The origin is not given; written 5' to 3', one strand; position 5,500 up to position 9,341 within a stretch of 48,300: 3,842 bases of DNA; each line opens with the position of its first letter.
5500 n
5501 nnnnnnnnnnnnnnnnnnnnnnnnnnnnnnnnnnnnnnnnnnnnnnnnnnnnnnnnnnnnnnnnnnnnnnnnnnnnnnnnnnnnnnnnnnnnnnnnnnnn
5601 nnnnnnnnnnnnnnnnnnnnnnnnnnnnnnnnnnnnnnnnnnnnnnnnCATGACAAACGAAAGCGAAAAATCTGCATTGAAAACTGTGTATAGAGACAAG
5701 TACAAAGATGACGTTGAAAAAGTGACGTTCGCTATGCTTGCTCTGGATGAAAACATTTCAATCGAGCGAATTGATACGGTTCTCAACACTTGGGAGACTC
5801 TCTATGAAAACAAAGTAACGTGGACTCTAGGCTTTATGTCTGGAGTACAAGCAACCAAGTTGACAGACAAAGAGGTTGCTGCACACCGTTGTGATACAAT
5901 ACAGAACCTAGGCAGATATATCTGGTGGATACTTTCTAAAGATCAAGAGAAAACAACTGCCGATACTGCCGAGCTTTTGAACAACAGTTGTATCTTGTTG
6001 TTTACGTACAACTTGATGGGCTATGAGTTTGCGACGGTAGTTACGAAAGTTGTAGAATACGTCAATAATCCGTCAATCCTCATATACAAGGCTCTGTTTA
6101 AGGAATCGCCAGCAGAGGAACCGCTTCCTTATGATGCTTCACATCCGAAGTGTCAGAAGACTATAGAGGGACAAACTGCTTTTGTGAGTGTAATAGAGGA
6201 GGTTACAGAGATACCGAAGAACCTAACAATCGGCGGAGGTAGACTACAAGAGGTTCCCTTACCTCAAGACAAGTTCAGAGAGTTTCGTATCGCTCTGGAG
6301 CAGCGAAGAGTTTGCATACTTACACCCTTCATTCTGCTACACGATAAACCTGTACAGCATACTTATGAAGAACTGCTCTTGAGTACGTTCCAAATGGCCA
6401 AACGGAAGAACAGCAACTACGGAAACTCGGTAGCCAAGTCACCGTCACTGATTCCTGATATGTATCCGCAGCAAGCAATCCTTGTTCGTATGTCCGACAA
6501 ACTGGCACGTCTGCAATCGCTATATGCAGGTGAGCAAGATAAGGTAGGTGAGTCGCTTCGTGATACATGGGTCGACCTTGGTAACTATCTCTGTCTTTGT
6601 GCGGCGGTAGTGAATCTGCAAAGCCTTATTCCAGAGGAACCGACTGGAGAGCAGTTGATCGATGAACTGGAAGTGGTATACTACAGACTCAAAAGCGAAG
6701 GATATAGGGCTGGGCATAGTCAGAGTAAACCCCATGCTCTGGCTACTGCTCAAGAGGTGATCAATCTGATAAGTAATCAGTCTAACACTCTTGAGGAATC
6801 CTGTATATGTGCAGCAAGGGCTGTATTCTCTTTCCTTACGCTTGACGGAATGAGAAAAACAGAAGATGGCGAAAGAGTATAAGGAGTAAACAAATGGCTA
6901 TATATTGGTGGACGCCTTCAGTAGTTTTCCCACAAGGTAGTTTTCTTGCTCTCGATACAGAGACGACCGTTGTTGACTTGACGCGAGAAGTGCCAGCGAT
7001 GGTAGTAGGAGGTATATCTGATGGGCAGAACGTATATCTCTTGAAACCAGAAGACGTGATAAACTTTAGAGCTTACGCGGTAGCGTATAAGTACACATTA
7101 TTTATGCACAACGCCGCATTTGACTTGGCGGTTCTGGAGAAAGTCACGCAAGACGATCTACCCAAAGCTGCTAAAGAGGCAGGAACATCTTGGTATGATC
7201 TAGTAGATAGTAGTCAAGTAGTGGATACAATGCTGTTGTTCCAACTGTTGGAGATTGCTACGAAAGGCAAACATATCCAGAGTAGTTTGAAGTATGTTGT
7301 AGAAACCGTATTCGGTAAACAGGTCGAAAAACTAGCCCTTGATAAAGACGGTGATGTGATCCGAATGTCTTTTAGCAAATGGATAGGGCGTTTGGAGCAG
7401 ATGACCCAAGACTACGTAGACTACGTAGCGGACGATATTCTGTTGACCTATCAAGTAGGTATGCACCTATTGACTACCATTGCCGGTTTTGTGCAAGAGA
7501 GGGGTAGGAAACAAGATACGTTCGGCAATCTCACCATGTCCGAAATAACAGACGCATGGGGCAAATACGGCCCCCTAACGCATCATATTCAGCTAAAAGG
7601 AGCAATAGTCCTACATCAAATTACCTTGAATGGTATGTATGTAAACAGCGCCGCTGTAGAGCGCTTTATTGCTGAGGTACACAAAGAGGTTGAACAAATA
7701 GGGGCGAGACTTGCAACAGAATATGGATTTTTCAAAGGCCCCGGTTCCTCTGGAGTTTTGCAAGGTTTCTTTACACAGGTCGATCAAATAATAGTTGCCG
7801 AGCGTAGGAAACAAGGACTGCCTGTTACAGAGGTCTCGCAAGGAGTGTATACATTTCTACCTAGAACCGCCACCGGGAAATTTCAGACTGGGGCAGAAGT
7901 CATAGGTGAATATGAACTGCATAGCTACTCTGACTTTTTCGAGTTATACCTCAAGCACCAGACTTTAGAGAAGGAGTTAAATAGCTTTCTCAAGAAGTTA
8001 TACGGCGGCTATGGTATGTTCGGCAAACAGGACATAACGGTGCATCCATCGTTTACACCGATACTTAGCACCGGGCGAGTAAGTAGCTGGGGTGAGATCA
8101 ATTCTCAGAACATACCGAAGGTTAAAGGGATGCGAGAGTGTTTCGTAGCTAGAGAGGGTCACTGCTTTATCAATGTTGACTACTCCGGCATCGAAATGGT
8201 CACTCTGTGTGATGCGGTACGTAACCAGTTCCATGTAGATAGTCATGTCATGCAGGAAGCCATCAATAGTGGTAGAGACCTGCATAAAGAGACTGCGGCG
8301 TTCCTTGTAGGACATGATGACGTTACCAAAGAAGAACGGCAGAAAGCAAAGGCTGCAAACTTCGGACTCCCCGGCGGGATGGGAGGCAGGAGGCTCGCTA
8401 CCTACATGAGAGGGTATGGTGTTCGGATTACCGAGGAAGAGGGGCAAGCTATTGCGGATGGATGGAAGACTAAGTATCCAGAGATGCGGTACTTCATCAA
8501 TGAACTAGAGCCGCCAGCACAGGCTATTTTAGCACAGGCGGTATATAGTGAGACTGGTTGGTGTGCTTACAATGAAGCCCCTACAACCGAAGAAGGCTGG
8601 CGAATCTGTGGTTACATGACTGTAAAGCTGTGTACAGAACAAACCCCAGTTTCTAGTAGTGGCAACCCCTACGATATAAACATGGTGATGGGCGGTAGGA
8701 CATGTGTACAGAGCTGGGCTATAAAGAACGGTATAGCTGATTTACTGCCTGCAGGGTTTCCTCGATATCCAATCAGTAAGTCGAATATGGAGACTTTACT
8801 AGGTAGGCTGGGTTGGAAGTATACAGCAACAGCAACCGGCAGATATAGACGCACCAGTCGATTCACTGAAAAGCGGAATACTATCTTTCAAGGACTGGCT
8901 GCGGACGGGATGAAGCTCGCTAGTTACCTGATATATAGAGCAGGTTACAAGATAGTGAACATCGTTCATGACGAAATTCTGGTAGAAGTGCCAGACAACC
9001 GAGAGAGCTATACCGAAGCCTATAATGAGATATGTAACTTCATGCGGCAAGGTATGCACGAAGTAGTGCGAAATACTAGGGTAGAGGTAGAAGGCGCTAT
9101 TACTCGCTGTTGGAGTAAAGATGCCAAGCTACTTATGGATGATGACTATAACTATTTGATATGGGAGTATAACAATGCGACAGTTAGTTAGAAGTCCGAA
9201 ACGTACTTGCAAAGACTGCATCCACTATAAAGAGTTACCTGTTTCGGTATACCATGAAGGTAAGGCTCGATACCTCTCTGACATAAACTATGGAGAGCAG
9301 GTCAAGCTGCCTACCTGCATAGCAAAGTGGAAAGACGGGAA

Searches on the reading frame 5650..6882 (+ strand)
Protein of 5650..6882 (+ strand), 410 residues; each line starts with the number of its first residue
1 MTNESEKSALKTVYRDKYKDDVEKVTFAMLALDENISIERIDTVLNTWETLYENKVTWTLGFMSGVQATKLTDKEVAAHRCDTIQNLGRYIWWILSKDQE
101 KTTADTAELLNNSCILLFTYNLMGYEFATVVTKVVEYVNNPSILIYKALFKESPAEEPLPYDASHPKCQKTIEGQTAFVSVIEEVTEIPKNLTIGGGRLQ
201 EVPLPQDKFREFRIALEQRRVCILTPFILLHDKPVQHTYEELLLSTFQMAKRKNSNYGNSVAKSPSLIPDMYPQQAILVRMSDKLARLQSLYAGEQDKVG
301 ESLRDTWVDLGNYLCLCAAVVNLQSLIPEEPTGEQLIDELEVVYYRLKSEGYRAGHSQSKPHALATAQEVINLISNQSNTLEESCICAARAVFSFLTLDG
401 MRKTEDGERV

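Call 37: search_protein_families(library=pfam, proteins=[window:5650-6882:+], max_evalue=0.01)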
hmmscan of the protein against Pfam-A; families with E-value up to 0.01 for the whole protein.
window:5650-6882:+ (410 aa): 1 family
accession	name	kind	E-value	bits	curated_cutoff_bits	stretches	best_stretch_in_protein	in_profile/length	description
PF07659.16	DUF1599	-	0.0035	18.1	25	1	253-315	1-55/61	Nucleotide modification associated domain 1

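Call 38: search_protein_families(library=phrogs, proteins=[window:5650-6882:+], max_evalue=0.01)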
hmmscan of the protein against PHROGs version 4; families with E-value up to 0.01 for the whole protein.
window:5650-6882:+ (410 aa): 1 family
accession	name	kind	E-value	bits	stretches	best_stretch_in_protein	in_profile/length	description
phrog_1485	-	unknown function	1.9e-17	64.5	1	238-321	21-100/238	-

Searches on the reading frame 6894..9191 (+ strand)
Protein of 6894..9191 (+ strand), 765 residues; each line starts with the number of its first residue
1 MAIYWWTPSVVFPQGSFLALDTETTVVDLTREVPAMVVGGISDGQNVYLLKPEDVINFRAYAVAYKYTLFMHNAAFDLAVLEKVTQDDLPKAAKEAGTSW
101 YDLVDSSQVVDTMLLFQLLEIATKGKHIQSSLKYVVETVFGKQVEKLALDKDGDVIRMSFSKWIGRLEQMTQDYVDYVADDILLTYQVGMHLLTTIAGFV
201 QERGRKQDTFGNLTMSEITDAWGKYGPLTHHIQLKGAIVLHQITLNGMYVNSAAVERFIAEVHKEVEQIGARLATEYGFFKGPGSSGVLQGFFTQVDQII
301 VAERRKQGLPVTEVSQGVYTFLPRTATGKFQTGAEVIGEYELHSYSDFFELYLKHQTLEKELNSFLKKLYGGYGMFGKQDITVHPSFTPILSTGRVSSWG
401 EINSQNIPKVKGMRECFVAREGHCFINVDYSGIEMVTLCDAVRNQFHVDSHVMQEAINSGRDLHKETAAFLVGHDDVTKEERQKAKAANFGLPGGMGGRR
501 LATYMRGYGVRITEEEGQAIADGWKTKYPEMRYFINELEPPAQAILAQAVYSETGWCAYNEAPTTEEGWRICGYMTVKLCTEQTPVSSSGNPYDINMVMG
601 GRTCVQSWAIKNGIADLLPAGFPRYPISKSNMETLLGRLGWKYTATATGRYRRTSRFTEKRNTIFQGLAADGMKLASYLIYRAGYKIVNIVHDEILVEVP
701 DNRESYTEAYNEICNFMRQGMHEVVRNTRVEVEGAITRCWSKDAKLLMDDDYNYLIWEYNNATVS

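Call 37: search_protein_families(library=pfam, proteins=[window:6894-9191:+], max_evalue=0.01)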
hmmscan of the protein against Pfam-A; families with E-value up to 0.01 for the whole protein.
window:6894-9191:+ (765 aa): 2 families
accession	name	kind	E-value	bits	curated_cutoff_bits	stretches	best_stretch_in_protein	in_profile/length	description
PF00476.26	DNA_pol_A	-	2.7e-38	132.3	34.3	2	324-539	53-259/381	DNA polymerase family A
PF01612.26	DNA_pol_A_exo1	-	1.7e-06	28.4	23.6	1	18-193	23-169/173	3'-5' exonuclease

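Call 38: search_protein_families(library=phrogs, proteins=[window:6894-9191:+], max_evalue=0.01)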
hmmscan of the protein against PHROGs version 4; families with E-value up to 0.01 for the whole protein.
window:6894-9191:+ (765 aa): 7 families
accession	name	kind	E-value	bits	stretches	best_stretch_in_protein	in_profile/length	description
phrog_17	-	DNA, RNA and nucleotide metabolism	3.3e-68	231.8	1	14-742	669-1232/1445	DNA polymerase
phrog_10285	-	DNA, RNA and nucleotide metabolism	2.9e-18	67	2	648-743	230-321/321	DNA polymerase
phrog_2573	-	DNA, RNA and nucleotide metabolism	4.9e-15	56.5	1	412-539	4-138/336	DNA polymerase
phrog_7766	-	DNA, RNA and nucleotide metabolism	4.4e-08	33.8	1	663-743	110-186/186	DNA polymerase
phrog_5995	-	DNA, RNA and nucleotide metabolism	5.5e-06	27.1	1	659-720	82-147/236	DNA polymerase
phrog_15971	-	DNA, RNA and nucleotide metabolism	5.9e-05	23.4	1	378-505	119-235/376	DNA polymerase I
phrog_12241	-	DNA, RNA and nucleotide metabolism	0.00052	20.1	0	331-414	423-500/502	DNA polymerase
